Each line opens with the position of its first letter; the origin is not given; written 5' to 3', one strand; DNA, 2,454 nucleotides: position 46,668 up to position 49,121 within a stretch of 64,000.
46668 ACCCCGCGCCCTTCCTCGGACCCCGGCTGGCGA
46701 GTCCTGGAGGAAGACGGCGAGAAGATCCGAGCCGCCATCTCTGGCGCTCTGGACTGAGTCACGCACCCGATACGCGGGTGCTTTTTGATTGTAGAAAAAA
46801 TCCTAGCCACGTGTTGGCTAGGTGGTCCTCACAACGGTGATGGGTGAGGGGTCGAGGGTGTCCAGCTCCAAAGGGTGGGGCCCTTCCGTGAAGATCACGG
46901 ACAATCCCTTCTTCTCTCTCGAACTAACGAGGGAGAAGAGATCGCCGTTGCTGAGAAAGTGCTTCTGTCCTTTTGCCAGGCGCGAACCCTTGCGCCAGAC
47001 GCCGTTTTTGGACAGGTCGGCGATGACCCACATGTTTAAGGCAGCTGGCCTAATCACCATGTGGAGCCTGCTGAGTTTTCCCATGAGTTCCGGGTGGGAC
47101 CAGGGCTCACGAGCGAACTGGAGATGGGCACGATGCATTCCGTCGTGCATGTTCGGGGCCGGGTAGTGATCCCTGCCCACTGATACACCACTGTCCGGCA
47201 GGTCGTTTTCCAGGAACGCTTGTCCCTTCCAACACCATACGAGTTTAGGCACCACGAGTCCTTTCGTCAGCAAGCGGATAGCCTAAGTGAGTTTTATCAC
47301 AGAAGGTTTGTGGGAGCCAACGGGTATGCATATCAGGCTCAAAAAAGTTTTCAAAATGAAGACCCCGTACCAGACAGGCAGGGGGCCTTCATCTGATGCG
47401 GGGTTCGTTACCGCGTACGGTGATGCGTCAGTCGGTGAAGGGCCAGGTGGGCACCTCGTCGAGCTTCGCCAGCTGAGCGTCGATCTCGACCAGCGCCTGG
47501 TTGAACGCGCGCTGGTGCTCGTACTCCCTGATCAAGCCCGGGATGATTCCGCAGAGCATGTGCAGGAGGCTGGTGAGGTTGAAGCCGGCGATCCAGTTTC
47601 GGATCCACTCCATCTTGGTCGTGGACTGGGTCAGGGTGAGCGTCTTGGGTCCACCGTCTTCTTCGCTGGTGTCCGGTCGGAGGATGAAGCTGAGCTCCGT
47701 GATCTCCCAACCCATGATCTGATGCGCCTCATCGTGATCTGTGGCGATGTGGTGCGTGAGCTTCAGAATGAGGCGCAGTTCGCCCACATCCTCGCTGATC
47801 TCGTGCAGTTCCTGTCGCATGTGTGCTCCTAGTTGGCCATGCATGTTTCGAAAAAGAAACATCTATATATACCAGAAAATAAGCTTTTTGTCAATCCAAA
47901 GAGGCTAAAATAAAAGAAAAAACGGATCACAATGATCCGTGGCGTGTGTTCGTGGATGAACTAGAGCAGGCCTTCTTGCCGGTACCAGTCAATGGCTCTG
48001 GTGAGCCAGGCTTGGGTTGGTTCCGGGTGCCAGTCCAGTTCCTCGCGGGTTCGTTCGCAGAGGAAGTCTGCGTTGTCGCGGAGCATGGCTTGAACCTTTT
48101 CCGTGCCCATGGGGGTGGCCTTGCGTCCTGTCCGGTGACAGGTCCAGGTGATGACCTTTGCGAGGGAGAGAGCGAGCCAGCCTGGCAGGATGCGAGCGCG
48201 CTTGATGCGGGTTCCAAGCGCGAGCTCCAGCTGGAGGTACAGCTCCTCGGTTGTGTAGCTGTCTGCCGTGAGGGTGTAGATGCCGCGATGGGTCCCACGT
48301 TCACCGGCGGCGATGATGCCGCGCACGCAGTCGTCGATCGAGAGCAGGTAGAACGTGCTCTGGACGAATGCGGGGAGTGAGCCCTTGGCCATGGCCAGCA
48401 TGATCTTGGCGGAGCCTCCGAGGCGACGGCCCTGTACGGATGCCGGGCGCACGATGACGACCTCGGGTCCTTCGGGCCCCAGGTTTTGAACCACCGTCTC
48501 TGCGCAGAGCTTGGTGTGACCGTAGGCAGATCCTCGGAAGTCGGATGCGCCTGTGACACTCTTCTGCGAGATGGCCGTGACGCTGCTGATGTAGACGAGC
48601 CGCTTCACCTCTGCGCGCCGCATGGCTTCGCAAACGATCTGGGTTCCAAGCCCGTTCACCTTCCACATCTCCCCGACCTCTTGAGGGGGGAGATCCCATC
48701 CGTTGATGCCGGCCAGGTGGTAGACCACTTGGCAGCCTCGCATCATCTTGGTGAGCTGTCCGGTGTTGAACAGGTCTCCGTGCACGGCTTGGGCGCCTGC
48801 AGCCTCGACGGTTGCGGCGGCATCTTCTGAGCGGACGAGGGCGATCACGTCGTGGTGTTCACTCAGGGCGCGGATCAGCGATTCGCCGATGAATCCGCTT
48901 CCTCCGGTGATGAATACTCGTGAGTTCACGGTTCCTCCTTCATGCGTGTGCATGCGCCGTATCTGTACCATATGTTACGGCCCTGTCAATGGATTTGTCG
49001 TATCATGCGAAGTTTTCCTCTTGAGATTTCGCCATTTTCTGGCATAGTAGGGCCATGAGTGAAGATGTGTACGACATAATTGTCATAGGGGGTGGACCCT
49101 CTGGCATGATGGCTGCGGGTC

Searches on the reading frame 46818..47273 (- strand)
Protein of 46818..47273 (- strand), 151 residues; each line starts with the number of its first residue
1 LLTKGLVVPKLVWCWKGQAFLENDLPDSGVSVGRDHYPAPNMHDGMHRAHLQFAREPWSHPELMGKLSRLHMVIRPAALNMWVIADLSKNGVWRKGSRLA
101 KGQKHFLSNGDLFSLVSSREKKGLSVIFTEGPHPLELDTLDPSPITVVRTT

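Call 66: search_protein_families(library=pfam, proteins=[window:46818-47273:-], max_evalue=0.001)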
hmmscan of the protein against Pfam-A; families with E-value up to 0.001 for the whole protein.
window:46818-47273:- (151 aa): 1 family
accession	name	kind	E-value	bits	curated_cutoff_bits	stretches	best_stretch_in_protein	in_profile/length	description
PF00498.31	FHA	-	1.3e-06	29.2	20.7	1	65-115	16-66/67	FHA domain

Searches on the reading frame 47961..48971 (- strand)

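Call 12: search_protein_families(library=pfam, proteins=[window:47961-48971:-], max_evalue=0.01)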
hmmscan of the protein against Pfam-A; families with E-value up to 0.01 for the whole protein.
window:47961-48971:- (336 aa): 11 families
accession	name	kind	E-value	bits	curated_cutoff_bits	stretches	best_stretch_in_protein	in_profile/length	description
PF01370.27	Epimerase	-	1.1e-28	100.7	20.9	1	19-228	1-233/240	NAD dependent epimerase/dehydratase family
PF13460.12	NAD_binding_10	-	6.5e-20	72.2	27.2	1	23-180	1-147/184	NAD(P)H-binding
PF01073.25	3Beta_HSD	-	1.1e-16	61.2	22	1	21-159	2-155/280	3-beta hydroxysteroid dehydrogenase/isomerase family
PF02719.21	Polysacc_synt_2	-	1.2e-14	54.6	20.2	1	19-249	1-244/293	Polysaccharide biosynthesis protein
PF07993.18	NAD_binding_4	-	1.2e-13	51.3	20.1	2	73-189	82-217/258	Male sterility protein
PF04321.23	RmlD_sub_bind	-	8.4e-13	48.5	27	1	18-198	2-170/287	RmlD substrate binding domain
PF16363.11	GDP_Man_Dehyd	-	1.1e-11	45.2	27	1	20-164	1-167/332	GDP-mannose 4,6 dehydratase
PF05368.20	NmrA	-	1.8e-10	41.4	27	1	16-137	2-113/298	NmrA-like family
PF02254.24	TrkA_N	-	0.00012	22.8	23.8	1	24-74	5-56/116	TrkA-N domain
PF03435.24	Sacchrp_dh_NADP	-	0.0022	18.8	25.1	1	23-88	5-77/129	Saccharopine dehydrogenase NADP binding domain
PF00106.31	adh_short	-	0.0022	17.9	26.6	1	19-176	3-179/195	short chain dehydrogenase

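Call 13: search_protein_families(library=phrogs, proteins=[window:47961-48971:-], max_evalue=0.01)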
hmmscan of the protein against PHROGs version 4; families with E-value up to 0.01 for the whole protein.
window:47961-48971:- (336 aa): 2 families
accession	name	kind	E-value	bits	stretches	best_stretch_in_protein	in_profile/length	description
phrog_540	-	DNA, RNA and nucleotide metabolism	4.2e-27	95.9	1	3-332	279-596/715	nucleotide-sugar epimerase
phrog_3142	-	moron, auxiliary metabolic gene and host takeover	7.5e-06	25.6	1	15-165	286-448/596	FabG-like 3-oxoacyl-(acyl-carrier-protein) reductase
